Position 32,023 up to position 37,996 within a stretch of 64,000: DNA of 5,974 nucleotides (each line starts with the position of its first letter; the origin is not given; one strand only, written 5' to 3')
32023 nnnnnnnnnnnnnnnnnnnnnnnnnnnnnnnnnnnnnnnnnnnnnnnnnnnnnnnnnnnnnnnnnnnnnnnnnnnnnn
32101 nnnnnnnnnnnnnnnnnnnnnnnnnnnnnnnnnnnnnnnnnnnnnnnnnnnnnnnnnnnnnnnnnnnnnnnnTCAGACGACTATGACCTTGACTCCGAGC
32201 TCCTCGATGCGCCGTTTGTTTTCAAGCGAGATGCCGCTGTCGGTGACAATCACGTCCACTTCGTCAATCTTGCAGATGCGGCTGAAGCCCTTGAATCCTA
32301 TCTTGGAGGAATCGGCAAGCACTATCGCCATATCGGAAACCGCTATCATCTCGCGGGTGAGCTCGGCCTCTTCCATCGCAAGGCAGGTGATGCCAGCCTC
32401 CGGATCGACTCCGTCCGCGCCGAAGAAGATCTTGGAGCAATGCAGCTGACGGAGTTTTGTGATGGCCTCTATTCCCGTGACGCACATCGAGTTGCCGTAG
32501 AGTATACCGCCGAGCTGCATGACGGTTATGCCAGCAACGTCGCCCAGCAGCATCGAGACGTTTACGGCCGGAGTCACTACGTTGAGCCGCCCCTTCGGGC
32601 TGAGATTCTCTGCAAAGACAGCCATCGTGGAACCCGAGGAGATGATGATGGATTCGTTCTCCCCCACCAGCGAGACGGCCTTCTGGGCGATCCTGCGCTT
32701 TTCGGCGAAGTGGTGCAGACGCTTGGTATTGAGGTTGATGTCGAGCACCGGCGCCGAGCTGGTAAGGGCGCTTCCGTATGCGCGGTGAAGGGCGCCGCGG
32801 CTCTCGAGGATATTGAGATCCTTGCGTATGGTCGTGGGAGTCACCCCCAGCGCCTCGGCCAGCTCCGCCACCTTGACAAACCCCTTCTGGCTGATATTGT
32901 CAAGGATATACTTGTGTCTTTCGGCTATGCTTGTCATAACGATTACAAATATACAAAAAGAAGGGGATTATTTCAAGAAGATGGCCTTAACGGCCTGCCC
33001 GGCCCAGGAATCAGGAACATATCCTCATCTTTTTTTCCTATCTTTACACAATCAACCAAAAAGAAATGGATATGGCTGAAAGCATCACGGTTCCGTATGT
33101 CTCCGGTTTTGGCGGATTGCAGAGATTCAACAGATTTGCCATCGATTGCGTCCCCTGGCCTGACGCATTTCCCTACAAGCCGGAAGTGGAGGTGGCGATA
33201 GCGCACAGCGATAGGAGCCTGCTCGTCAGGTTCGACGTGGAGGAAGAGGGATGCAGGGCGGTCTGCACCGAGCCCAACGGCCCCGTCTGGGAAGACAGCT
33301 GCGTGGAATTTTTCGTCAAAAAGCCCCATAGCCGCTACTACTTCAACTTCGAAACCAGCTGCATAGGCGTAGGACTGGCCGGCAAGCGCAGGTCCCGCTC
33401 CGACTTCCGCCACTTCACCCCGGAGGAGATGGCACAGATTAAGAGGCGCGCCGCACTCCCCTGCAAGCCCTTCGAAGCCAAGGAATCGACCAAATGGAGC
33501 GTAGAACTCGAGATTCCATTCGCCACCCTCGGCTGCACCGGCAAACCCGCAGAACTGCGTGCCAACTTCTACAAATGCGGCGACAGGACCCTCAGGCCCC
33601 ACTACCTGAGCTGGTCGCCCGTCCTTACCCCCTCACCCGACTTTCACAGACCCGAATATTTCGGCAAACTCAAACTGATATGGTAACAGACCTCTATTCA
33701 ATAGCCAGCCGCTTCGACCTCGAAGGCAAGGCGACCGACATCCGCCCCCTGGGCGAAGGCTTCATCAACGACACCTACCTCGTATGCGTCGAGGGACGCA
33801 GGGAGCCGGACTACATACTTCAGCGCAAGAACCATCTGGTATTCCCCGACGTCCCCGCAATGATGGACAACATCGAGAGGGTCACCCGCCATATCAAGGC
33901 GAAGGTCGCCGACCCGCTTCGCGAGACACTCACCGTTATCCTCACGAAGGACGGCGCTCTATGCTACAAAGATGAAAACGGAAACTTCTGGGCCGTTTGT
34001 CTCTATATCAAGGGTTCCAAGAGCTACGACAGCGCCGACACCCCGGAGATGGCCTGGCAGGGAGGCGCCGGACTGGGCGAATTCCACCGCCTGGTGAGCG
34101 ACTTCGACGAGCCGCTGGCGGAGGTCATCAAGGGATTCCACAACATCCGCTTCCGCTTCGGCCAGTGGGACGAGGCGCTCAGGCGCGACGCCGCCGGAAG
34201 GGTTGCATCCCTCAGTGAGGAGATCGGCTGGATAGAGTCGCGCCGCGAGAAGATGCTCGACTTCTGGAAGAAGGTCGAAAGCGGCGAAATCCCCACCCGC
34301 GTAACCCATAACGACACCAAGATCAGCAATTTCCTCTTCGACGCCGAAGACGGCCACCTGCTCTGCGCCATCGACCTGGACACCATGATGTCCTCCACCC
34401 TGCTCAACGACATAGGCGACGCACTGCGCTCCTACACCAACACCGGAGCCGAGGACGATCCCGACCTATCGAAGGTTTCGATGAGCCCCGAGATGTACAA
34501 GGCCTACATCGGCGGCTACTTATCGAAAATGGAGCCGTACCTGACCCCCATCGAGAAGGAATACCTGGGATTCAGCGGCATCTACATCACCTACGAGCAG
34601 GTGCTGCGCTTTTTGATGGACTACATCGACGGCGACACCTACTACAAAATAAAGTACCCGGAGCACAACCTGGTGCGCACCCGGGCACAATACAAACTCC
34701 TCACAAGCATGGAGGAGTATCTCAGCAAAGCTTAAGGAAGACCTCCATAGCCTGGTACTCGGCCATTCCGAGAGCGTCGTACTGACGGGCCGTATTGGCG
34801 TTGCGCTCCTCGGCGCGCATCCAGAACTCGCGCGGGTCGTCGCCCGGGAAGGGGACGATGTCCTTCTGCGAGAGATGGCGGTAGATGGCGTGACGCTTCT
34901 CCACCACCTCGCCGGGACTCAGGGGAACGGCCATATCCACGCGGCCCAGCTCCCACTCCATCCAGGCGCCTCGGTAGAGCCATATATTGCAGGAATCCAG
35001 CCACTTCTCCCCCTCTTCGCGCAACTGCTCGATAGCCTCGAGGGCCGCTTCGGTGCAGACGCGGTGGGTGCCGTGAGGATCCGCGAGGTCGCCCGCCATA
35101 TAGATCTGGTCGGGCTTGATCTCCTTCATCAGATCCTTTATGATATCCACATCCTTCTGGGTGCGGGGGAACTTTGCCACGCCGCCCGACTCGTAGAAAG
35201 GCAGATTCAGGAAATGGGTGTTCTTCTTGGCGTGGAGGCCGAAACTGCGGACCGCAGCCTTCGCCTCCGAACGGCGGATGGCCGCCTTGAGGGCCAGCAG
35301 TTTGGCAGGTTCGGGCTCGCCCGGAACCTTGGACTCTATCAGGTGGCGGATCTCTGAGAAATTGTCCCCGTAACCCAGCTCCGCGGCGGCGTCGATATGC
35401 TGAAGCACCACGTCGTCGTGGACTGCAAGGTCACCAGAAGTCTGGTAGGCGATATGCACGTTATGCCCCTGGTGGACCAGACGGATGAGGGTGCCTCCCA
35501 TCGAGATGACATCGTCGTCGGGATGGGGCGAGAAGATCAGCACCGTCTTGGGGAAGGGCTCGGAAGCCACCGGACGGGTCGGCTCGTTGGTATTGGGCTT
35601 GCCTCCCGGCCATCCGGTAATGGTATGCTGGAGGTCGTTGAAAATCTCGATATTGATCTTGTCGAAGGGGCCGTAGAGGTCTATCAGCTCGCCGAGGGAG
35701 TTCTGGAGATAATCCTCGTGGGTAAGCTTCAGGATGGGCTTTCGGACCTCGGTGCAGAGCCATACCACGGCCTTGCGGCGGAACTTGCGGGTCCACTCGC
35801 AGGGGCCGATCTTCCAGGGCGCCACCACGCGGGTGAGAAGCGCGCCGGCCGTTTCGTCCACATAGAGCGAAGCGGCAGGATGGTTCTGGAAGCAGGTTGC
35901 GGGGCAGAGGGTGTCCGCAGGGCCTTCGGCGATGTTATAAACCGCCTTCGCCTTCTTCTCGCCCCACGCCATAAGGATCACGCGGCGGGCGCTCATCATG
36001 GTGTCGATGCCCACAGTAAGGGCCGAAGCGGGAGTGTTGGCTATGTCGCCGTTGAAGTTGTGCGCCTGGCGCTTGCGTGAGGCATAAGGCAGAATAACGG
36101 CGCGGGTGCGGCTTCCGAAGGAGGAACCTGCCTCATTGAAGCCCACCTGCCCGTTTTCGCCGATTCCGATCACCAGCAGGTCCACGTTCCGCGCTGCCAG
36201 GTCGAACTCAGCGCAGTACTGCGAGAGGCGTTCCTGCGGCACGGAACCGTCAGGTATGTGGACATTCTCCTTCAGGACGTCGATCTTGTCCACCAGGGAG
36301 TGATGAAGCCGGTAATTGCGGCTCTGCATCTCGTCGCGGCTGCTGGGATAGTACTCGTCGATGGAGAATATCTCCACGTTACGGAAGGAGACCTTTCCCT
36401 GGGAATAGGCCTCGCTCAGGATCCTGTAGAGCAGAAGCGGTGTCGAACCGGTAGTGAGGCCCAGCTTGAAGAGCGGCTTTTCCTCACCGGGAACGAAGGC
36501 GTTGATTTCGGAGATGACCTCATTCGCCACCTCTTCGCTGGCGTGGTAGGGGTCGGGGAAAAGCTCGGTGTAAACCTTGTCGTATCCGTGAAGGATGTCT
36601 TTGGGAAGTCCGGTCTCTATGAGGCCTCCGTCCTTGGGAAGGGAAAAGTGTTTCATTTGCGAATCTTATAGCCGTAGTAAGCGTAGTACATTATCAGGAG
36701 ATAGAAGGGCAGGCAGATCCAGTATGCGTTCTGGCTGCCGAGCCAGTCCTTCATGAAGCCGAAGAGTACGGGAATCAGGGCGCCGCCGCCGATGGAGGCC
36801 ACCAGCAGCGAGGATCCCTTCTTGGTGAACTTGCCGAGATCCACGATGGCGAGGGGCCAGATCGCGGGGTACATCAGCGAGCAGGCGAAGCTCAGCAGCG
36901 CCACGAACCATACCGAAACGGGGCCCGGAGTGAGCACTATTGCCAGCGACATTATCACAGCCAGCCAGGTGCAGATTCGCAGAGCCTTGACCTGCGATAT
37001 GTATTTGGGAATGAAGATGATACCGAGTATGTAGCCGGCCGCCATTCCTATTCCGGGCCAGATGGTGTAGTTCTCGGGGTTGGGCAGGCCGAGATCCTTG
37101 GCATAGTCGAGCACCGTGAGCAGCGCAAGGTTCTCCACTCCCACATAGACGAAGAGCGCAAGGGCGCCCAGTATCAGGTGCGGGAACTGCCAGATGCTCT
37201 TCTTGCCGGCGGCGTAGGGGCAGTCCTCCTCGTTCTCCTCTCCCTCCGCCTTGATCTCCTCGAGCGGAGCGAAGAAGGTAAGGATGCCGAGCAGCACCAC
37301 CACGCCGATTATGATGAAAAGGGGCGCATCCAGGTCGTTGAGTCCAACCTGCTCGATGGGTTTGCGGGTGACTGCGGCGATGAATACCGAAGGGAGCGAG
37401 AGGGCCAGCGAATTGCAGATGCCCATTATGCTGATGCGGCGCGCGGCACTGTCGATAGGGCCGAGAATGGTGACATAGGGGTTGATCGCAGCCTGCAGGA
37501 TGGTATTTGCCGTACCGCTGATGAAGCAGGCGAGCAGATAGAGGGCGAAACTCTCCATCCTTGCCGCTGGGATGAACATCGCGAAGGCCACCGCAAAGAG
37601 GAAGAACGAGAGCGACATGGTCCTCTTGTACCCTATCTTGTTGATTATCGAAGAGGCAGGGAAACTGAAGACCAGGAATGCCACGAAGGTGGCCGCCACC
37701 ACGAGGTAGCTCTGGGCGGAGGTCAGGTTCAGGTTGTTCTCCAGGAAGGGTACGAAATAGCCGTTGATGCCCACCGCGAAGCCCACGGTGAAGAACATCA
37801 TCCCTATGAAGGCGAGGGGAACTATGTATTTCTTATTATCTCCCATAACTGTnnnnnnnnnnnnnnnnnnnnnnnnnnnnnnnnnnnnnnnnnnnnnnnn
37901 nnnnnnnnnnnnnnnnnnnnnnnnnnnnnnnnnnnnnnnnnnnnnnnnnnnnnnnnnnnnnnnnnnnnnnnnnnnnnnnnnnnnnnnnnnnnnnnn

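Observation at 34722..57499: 23-kb SusC/SusD operon apparently wired for MurNAc/peptidoglycan rather than a dietary or host glycan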

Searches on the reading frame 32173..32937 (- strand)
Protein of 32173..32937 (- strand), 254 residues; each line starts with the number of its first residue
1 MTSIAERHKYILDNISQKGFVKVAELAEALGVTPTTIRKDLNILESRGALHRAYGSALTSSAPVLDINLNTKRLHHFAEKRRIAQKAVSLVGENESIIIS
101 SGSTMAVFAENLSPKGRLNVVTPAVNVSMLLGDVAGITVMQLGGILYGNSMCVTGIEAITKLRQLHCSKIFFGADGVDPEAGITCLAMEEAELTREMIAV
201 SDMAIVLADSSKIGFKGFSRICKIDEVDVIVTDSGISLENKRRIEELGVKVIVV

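Call 9: search_protein_families(library=pfam, proteins=[window:32173-32937:-], max_evalue=0.001)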
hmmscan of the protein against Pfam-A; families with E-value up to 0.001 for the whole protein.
window:32173-32937:- (254 aa): 9 families
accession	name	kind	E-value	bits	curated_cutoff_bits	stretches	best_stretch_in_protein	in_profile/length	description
PF00455.28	DeoRC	-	1.8e-41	142.2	31.8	1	77-234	3-160/160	DeoR C terminal sensor domain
PF08220.18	HTH_DeoR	-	2.1e-16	59.8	21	1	7-58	1-52/57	DeoR-like helix-turn-helix domain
PF08279.18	HTH_11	-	4.5e-08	33.3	25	1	7-48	1-43/55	HTH domain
PF00392.27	GntR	-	2.1e-05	24.5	27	1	23-57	27-61/64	Bacterial regulatory proteins, gntR family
PF06971.19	Put_DNA-bind_N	-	3e-05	24.4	27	1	12-42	17-49/49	Putative DNA-binding protein N-terminus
PF01325.25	Fe_dep_repress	-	9.3e-05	23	26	1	10-51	12-53/60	Iron dependent repressor, N-terminal DNA binding domain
PF19187.6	HTH_PafC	-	0.00011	22.4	32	1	16-54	14-52/115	PafC helix-turn-helix domain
PF01022.26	HTH_5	-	0.00043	20.5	22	0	21-47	16-42/47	Bacterial regulatory protein, arsR family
PF01047.28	MarR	-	0.00054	20.2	24.6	0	11-52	8-49/59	MarR family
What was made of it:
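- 32173..32937 (-): DeoR/AgaR-like transcriptional regulator (254 aa), 1.8 kb beyond the operon end. Likely regulator of the locus. HTH_DeoR and DeoRC (call 9).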

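Call 44: search_protein_families(library=ncbifam, proteins=[window:32173-32937:-], max_evalue=0.001)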
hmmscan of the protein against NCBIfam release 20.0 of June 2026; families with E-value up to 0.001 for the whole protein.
window:32173-32937:- (254 aa): 13 families
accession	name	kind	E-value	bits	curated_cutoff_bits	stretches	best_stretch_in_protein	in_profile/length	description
NF040755.1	AgaR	equivalog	5.5e-59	199.4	260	1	2-254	2-256/256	transcriptional repressor AgaR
NF007316.0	PRK09802.1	equivalog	7.9e-47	159.7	351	1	1-254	12-267/269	DeoR family transcriptional regulator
NF007753.1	PRK10434.1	equivalog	5.7e-45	153.9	350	1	4-254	3-253/253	glucitol operon DNA-binding transcriptional repressor SrlR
NF041397.1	TranRegGlpR_Halo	equivalog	1.4e-43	149.4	300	1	5-252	4-250/253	HTH-type transcriptional regulator GlpR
NF040887.2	trans_reg_YciT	exception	1.2e-41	143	450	1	6-254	3-246/246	DNA-binding transcriptional regulator YciT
NF010034.0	PRK13509.1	equivalog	6.9e-32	110.8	244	1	5-254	4-251/251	HTH-type transcriptional regulator UlaR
NF008154.0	PRK10906.1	equivalog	1.1e-25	90.4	331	1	5-237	4-235/252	DeoR/GlpR family transcriptional regulator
NF040890.1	trans_reg_YgbI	equivalog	1.5e-25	90.2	400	1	5-253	4-251/253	DNA-binding transcriptional repressor YgbI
NF007961.0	PRK10681.1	equivalog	1.9e-24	86.4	244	1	6-235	7-234/252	DNA-binding transcriptional repressor DeoR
NF007720.0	PRK10411.1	equivalog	6.6e-21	74.7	259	1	5-234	3-233/243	L-fucose operon activator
TIGR01884.1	cas_HTH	subfamily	0.00025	20.5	60.2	1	4-50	140-186/202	CRISPR-associated CARF protein Csa3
NF033788.1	HTH_metalloreg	subfamily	0.00038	20.2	55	0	11-48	16-53/77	metalloregulator ArsR/SmtB family transcription factor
NF003996.0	PRK05472.2-5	equivalog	0.00063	19.6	138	0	9-54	14-59/209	redox-sensing transcriptional repressor Rex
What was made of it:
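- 32173..32937 (-): AgaR 199 bits, below cut-off (call 44).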

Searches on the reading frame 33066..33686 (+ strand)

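Call 44: search_protein_families(library=ncbifam, proteins=[window:33066-33686:+], max_evalue=0.001)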
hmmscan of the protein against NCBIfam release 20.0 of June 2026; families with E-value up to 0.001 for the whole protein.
window:33066-33686:+ (206 aa): 0 families

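Call 76: search_protein_families(library=pfam, proteins=[window:33066-33686:+], max_evalue=0.0001)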
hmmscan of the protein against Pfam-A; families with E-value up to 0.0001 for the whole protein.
window:33066-33686:+ (206 aa): 1 family
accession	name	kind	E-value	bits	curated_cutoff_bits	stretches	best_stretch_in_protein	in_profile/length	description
PF16011.10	CBM9_2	-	1.5e-53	182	25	1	23-204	14-199/199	Carbohydrate-binding family 9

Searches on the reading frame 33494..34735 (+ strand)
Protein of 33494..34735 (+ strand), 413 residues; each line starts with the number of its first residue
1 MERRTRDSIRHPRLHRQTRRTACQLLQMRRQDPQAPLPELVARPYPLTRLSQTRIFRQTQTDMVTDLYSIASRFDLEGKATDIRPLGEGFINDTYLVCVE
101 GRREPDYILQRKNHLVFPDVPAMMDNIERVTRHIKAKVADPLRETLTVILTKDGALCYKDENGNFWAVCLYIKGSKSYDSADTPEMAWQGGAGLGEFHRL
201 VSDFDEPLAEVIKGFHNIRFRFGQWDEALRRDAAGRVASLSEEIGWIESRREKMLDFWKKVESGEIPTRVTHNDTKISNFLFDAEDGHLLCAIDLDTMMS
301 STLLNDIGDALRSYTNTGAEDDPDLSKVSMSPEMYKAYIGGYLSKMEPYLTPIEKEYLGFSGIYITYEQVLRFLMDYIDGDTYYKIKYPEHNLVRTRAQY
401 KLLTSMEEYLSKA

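Call 9: search_protein_families(library=pfam, proteins=[window:33494-34735:+], max_evalue=0.001)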
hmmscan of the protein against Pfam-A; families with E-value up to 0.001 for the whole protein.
window:33494-34735:+ (413 aa): 1 family
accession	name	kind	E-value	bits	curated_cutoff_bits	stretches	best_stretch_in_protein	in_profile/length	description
PF01636.29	APH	-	5.2e-19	69.4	23.2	1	82-319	1-219/239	Phosphotransferase enzyme family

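Call 43: search_solved_structures(query=window:33680-34735:+, max_evalue=0.01, show_alignments=0)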
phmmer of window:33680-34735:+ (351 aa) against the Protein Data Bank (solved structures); distinct sequences matched with E-value up to 0.01: 3.
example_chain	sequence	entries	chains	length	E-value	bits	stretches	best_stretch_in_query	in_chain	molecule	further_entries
4wh1_A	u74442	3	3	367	3.1e-78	266.5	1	5-349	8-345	N-acetylhexosamine 1-kinase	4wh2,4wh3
4ocj_A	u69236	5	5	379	3.5e-78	266.4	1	5-349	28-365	N-acetylhexosamine 1-phosphate kinase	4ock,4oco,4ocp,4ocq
4ocu_A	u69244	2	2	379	3.3e-75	256.6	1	5-347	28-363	N-acetylhexosamine 1-phosphate kinase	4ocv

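Call 44: search_protein_families(library=ncbifam, proteins=[window:33680-34735:+], max_evalue=0.001)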
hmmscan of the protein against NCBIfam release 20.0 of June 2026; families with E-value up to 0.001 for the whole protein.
window:33680-34735:+ (351 aa): 0 families

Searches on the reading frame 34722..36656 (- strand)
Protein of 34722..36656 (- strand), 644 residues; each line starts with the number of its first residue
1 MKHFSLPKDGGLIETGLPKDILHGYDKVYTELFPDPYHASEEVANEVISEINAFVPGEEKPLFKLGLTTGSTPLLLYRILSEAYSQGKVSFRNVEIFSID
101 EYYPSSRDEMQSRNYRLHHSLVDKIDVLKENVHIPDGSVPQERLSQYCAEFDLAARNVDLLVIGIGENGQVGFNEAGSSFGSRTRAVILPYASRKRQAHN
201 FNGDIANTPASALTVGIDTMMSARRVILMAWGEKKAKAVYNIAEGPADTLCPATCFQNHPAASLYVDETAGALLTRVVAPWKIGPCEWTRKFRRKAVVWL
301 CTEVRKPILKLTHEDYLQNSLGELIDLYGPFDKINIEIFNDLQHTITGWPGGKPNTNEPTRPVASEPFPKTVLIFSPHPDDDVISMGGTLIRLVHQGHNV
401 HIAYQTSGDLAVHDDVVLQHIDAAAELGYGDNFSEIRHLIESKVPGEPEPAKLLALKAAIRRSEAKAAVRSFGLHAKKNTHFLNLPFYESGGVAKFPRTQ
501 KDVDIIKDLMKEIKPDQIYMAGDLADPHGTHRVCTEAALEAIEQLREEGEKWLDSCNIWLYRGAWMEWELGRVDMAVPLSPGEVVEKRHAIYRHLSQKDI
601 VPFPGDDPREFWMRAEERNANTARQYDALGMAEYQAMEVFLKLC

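Call 4: search_protein_families(library=pfam, proteins=[window:34722-36656:-], max_evalue=0.01)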
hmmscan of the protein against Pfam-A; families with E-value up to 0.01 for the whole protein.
window:34722-36656:- (644 aa): 2 families
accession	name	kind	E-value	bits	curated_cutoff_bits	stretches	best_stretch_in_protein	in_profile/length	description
PF02585.22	PIG-L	-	1.2e-19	71.6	28.2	1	373-542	1-129/129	GlcNAc-PI de-N-acetylase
PF01182.26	Glucosamine_iso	-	6.7e-18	65.8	27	1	35-258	2-218/225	Glucosamine-6-phosphate isomerases/6-phosphogluconolactonase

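Call 6: search_protein_families(library=ncbifam, proteins=[window:34722-36656:-], max_evalue=0.01)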
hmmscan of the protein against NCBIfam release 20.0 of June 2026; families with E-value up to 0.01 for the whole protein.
window:34722-36656:- (644 aa): 10 families
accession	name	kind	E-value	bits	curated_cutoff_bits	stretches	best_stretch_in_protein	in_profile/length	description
NF002557.0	PRK02122.1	subfamily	2.1e-231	769.6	384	1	24-642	25-649/653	glucosamine-6-phosphate deaminase-like protein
TIGR00502.1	nagB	equivalog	5.8e-54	183.1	236.9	1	42-274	15-247/259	glucosamine-6-phosphate deaminase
NF001684.0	PRK00443.1-4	subfamily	3.3e-53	180.9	326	1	42-274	11-241/260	glucosamine-6-phosphate deaminase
NF001685.0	PRK00443.1-5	equivalog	8.7e-40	136.7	513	1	43-270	16-243/266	glucosamine-6-phosphate deaminase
NF001682.0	PRK00443.1-1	equivalog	1.4e-33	116.4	528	1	39-279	8-239/262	glucosamine-6-phosphate deaminase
NF009022.0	PRK12358.1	equivalog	4.3e-21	75.5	247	1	63-274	30-237/239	glucosamine-6-phosphate deaminase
NF007291.0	PRK09762.1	equivalog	1.7e-20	73.6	271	1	58-263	28-230/236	galactosamine-6-phosphate isomerase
TIGR01198.1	pgl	equivalog_domain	2.9e-15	56.4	124.45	1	39-271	8-231/234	6-phosphogluconolactonase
TIGR04001.1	thiol_BshB1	equivalog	2e-09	37.5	182.5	1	372-416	4-48/226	bacillithiol biosynthesis deacetylase BshB1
TIGR04000.1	thiol_BshB2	equivalog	6.9e-07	29.1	195.25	0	371-410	2-41/217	bacillithiol biosynthesis deacetylase BshB2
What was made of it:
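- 34722..36656 (-): NagB (GlcN-6-P deaminase) fused to a PIG-L-type deacetylase (644 aa), last gene of the locus. NF002557 769.6 bits; PF01182 and PF02585 (calls 4, 6).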

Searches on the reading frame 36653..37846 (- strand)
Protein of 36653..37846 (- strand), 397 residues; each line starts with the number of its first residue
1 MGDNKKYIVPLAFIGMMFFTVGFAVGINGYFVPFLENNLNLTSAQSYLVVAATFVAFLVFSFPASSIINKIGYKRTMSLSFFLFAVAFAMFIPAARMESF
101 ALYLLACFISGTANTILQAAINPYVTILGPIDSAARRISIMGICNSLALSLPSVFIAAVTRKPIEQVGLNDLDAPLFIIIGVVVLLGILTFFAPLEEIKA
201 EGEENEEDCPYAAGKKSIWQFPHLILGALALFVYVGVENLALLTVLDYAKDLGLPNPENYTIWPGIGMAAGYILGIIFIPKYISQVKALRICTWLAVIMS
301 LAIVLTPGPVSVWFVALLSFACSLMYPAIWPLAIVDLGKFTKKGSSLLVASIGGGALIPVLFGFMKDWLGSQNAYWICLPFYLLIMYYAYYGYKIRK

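Call 4: search_protein_families(library=pfam, proteins=[window:36653-37846:-], max_evalue=0.01)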
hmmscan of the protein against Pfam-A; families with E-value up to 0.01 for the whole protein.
window:36653-37846:- (397 aa): 1 family
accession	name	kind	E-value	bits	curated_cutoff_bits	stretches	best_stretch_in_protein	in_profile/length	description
PF07690.21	MFS_1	-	1.8e-22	80.2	33.4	1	16-333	3-319/347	Major Facilitator Superfamily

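Call 6: search_protein_families(library=ncbifam, proteins=[window:36653-37846:-], max_evalue=0.01)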
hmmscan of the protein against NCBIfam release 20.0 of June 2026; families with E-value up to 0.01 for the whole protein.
window:36653-37846:- (397 aa): 8 families
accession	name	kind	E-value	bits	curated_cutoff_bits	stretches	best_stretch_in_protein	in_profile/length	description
NF046060.1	NagP_SO3503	equivalog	1.1e-82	278.3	625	1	7-396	4-422/423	N-acetylglucosamine MFS transporter NagP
TIGR01272.1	gluP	subfamily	7.6e-65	219.4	202.55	1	91-388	1-310/310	glucose/galactose MFS transporter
TIGR00885.1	fucP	equivalog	8.4e-38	130.6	280.4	2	7-157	1-150/410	L-fucose:H+ symporter permease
NF007524.0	PRK10133.1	equivalog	1.1e-34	120.1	427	1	3-373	20-412/438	L-fucose:H+ symporter permease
TIGR00893.1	2A0114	subfamily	7.1e-09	35.1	395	1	32-196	17-171/399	D-galactonate transporter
NF002962.0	PRK03633.1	equivalog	1.6e-05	24.1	361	1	10-115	9-109/382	MFS transporter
TIGR00897.2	2A0118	subfamily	0.00038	19.5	375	1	11-385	11-393/401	RbtT/DalT/CsbX family MFS transporter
NF008512.1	PRK11431.1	equivalog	0.0059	16.9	126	1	242-302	42-101/104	quaternary ammonium compound efflux SMR transporter SugE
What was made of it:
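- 36653..37846 (-): NagP/GluP-type MFS permease (397 aa), inner membrane. NF046060 NagP 278 bits (below cut-off); TIGR01272 gluP 219 bits (above cut-off); MFS_1 (calls 4, 6).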
